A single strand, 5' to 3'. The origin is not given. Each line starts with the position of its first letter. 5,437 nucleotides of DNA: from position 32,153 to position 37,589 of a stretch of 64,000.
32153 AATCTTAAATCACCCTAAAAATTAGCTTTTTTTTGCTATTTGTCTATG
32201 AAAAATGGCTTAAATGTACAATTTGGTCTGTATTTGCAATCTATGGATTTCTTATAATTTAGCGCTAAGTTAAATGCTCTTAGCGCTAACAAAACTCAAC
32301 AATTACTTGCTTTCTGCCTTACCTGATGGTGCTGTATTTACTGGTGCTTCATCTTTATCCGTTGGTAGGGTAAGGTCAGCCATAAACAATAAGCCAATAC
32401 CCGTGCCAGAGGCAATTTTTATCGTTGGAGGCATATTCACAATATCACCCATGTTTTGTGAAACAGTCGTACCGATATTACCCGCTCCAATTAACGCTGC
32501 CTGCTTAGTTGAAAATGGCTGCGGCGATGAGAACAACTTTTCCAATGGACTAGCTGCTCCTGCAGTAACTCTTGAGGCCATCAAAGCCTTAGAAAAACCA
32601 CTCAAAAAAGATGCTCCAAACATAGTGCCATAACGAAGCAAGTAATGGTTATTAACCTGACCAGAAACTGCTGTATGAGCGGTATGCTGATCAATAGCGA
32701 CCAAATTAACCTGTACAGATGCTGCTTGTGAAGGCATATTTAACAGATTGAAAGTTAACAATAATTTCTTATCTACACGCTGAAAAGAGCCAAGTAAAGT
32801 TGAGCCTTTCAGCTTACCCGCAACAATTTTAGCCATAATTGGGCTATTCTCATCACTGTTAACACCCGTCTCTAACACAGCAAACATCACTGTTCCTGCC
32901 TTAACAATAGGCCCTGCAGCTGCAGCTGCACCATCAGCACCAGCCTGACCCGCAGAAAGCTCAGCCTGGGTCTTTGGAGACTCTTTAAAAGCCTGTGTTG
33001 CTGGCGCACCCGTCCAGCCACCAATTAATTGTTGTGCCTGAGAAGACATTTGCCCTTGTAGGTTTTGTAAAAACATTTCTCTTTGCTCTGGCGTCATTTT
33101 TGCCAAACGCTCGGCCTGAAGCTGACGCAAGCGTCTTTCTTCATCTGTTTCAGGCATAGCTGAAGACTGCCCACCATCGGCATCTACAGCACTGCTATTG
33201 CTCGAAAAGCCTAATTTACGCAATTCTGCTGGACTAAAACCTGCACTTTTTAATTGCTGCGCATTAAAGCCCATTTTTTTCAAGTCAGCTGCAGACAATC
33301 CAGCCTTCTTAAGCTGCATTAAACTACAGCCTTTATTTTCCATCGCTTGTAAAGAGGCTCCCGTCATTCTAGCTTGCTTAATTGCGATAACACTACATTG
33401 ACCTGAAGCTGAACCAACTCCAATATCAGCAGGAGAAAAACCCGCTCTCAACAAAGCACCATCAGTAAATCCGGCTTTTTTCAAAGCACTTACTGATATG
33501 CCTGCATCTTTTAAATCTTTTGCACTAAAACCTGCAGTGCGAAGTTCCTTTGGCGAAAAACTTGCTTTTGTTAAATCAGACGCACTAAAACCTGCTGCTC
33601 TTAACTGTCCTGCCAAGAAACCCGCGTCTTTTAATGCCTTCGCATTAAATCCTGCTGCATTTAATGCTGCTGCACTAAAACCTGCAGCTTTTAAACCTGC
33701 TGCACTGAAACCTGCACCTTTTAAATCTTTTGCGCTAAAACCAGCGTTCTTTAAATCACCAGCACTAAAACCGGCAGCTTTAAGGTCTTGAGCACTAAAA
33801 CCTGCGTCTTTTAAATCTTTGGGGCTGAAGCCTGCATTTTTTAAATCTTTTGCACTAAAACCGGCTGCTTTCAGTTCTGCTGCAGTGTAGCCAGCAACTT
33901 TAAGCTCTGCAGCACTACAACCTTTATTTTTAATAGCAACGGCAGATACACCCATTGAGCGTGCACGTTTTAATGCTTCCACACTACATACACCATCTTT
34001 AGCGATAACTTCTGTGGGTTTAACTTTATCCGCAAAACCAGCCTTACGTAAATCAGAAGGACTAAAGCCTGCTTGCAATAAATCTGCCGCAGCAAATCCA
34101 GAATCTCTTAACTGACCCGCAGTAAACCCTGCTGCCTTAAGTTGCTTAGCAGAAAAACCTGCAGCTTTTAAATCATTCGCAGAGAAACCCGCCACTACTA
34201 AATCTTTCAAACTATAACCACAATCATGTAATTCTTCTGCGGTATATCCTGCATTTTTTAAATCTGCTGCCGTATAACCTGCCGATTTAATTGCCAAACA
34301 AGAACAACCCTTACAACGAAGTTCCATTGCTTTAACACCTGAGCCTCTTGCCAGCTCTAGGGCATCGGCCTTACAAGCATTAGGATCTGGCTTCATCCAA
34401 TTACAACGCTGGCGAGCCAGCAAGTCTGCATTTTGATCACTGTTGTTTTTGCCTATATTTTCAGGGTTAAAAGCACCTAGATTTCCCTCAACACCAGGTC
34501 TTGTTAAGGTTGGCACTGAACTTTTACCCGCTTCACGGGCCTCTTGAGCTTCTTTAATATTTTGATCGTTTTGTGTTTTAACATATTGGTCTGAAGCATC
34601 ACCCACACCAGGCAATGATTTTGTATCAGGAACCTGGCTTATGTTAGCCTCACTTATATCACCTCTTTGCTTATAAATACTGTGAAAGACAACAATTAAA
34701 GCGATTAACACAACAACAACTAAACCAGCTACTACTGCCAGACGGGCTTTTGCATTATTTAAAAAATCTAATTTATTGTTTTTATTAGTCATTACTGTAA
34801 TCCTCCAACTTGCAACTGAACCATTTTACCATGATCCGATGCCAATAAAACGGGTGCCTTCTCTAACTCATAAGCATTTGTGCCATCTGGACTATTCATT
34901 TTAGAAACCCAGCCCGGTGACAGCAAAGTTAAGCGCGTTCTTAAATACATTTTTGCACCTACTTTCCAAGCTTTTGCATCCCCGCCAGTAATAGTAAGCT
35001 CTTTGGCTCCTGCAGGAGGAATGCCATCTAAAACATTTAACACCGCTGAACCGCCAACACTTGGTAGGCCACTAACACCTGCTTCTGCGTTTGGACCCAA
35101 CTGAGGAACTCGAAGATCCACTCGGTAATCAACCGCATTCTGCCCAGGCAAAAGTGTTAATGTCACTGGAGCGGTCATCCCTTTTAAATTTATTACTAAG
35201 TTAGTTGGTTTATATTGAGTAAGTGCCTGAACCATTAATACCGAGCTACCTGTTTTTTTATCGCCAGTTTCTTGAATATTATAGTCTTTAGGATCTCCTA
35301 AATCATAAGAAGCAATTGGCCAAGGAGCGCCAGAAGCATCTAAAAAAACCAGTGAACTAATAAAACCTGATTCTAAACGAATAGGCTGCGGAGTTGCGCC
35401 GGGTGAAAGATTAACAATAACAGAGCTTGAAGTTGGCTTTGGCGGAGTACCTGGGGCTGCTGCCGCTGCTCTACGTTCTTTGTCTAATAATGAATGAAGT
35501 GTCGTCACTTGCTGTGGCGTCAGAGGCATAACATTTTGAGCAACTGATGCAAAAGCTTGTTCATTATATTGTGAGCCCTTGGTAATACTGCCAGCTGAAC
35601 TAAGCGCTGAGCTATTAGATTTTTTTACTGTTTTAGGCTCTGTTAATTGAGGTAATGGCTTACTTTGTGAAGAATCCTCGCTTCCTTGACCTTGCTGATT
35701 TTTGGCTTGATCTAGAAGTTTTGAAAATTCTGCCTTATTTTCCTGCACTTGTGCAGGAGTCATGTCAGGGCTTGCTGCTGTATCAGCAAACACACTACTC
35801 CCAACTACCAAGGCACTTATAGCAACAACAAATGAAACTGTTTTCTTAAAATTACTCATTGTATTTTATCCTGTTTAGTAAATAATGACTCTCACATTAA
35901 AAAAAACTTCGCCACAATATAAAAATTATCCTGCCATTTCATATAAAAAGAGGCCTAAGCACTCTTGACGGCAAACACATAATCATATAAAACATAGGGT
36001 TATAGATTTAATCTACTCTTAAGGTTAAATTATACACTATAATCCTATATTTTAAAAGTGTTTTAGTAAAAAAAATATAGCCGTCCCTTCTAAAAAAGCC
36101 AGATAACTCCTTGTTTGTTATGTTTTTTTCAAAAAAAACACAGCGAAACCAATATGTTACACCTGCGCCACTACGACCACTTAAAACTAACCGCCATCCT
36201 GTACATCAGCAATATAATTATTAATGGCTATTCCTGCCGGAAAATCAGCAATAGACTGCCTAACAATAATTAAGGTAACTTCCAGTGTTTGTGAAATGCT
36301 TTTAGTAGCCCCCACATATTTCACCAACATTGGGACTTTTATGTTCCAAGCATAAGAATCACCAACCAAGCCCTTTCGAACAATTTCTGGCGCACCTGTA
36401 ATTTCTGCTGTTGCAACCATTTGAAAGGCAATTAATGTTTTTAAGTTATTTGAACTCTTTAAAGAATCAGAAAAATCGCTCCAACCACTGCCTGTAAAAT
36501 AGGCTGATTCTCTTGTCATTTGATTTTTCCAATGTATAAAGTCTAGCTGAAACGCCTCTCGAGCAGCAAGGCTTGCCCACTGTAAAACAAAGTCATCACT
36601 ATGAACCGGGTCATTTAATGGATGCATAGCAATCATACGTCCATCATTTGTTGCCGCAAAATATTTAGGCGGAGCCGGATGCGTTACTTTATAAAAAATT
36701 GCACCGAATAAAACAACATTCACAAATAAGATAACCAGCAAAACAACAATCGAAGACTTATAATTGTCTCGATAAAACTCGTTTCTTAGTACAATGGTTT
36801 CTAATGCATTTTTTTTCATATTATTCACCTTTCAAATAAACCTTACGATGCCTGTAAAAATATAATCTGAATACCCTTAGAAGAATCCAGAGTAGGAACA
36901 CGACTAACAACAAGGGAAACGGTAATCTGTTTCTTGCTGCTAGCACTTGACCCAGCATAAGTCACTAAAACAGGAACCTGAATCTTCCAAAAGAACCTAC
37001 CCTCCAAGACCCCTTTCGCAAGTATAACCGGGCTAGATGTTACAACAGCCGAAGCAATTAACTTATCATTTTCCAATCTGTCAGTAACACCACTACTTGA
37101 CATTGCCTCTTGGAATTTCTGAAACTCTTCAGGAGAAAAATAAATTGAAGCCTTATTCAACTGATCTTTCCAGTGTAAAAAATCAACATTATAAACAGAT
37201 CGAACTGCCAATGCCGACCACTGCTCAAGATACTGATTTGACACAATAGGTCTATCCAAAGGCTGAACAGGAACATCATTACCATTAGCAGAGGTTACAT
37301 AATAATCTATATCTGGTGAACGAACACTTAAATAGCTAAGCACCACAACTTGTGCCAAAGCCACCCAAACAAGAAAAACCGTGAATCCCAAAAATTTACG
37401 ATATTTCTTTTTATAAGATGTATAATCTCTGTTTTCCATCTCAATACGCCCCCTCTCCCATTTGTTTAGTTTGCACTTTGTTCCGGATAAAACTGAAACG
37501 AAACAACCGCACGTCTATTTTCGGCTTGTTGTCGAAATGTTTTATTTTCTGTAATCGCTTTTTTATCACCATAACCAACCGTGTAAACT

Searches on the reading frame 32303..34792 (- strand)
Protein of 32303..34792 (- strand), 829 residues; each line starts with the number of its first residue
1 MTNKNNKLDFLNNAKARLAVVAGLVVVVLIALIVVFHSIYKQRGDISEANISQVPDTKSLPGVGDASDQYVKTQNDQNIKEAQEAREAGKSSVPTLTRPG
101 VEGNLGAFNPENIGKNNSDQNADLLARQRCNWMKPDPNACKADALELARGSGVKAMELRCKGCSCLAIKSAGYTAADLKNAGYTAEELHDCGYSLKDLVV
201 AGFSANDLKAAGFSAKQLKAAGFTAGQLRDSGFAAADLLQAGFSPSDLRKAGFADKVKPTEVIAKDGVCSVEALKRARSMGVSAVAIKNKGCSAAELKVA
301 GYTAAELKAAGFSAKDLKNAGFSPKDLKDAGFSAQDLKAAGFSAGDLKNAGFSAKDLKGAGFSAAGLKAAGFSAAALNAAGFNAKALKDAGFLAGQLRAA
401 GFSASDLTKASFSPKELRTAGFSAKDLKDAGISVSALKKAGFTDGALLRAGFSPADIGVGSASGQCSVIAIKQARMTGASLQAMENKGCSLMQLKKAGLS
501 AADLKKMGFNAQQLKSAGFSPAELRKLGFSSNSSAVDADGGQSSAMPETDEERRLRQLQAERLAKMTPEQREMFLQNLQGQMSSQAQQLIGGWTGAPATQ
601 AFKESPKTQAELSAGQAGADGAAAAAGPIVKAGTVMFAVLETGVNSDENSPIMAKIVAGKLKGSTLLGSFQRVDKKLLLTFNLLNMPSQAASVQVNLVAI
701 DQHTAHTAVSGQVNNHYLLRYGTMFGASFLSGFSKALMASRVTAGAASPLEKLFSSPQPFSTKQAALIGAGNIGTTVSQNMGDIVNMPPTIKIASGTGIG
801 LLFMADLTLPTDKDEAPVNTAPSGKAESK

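Call 20: search_protein_families(library=ncbifam, proteins=[window:32303-34792:-], max_evalue=0.001)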
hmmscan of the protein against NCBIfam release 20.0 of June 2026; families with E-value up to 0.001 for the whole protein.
window:32303-34792:- (829 aa): 18 families
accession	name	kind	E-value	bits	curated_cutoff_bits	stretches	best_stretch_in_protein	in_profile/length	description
NF033900.0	T4SS_IcmE_DotG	equivalog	9.2e-238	792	750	4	12-351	2-347/1008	type IVB secretion system protein DotG/IcmE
NF033884.1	conj_TraO_IncI1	equivalog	2.1e-18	66.7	225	1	543-720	107-283/381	conjugal transfer protein TraO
NF052603.1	penta_Alr5209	equivalog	5.2e-18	65.2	125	2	302-385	15-98/113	Alr5209 family pentapeptide repeat protein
NF047416.1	penta_HetL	equivalog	2.3e-16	59.9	260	1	303-505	16-214/218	heterocyst differentiation pentapeptide repeat protein HetL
NF000420.1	penta_rpt_QnrB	exception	3.1e-10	40.4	460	0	286-375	115-202/214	QnrB family quinolone resistance pentapeptide repeat protein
NF000056.3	penta_rpt_QnrS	exception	1.5e-09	37.9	460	0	315-366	52-103/218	QnrS family quinolone resistance pentapeptide repeat protein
NF033375.2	penta_rpt_QnrE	exception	1.9e-09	37.8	480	0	270-364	100-193/214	QnrE family quinolone resistance pentapeptide repeat protein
NF011743.0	PRK15196.1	equivalog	3.1e-09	36.2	354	2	192-367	151-324/350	type III secretion system effector PipB2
NF008914.0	PRK12277.1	equivalog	1.6e-08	34.1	96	0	413-441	25-53/83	50S ribosomal protein L13e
NF033086.2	penta_rpt_Qnr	equivalog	5.4e-08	32.8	240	0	191-340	25-176/211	Qnr family pentapeptide repeat protein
NF000071.4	penta_rpt_QnrA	exception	1.9e-07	31.1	450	0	319-366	56-103/218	QnrA family quinolone resistance pentapeptide repeat protein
NF000421.1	penta_rpt_QnrVC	exception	3.4e-06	27.2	460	0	206-325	52-167/218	QnrVC family quinolone resistance pentapeptide repeat protein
NF038091.1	T4SS_VirB10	equivalog_domain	2.2e-05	24.1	220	1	630-808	11-190/197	type IV secretion system protein VirB10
NF007264.0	PRK09718.1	equivalog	0.00011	21.1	326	0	163-244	122-203/512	SopA family protein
NF011744.0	PRK15197.1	equivalog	0.00018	20.8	274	0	332-419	166-253/291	SPI-2 type III secretion system effector PipB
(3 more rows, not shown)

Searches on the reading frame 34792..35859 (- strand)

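Call 20: search_protein_families(library=ncbifam, proteins=[window:34792-35859:-], max_evalue=0.001)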
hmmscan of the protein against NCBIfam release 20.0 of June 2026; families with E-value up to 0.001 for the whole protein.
window:34792-35859:- (355 aa): 0 families

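Call 46: search_protein_families(library=pfam, proteins=[window:34792-35859:-], max_evalue=0.01)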
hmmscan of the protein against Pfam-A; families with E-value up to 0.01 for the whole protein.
window:34792-35859:- (355 aa): 1 family
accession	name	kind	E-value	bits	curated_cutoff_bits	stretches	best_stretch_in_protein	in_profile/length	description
PF12293.13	T4BSS_DotH_IcmK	-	6.2e-85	284.5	25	1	112-349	1-238/238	Putative outer membrane core complex of type IVb secretion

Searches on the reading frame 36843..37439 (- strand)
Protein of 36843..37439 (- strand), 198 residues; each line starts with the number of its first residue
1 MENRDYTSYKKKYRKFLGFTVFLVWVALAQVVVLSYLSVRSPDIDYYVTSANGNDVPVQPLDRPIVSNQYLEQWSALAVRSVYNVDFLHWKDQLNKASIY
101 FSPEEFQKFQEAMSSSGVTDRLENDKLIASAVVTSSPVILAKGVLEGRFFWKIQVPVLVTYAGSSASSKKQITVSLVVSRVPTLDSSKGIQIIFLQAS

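Call 20: search_protein_families(library=ncbifam, proteins=[window:36843-37439:-], max_evalue=0.001)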
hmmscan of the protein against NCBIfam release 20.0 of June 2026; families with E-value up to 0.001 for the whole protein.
window:36843-37439:- (198 aa): 2 families
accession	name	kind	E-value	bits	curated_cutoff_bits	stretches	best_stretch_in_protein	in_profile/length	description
NF038072.1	IcmL_DotI_only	equivalog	9e-51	172.1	175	1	8-192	11-195/200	type IVB secretion system apparatus protein IcmL/DotI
NF038227.1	IcmM_DotJ_IVB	equivalog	4.1e-05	23.9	100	1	9-71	16-78/94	type IVB secretion system protein IcmM/DotJ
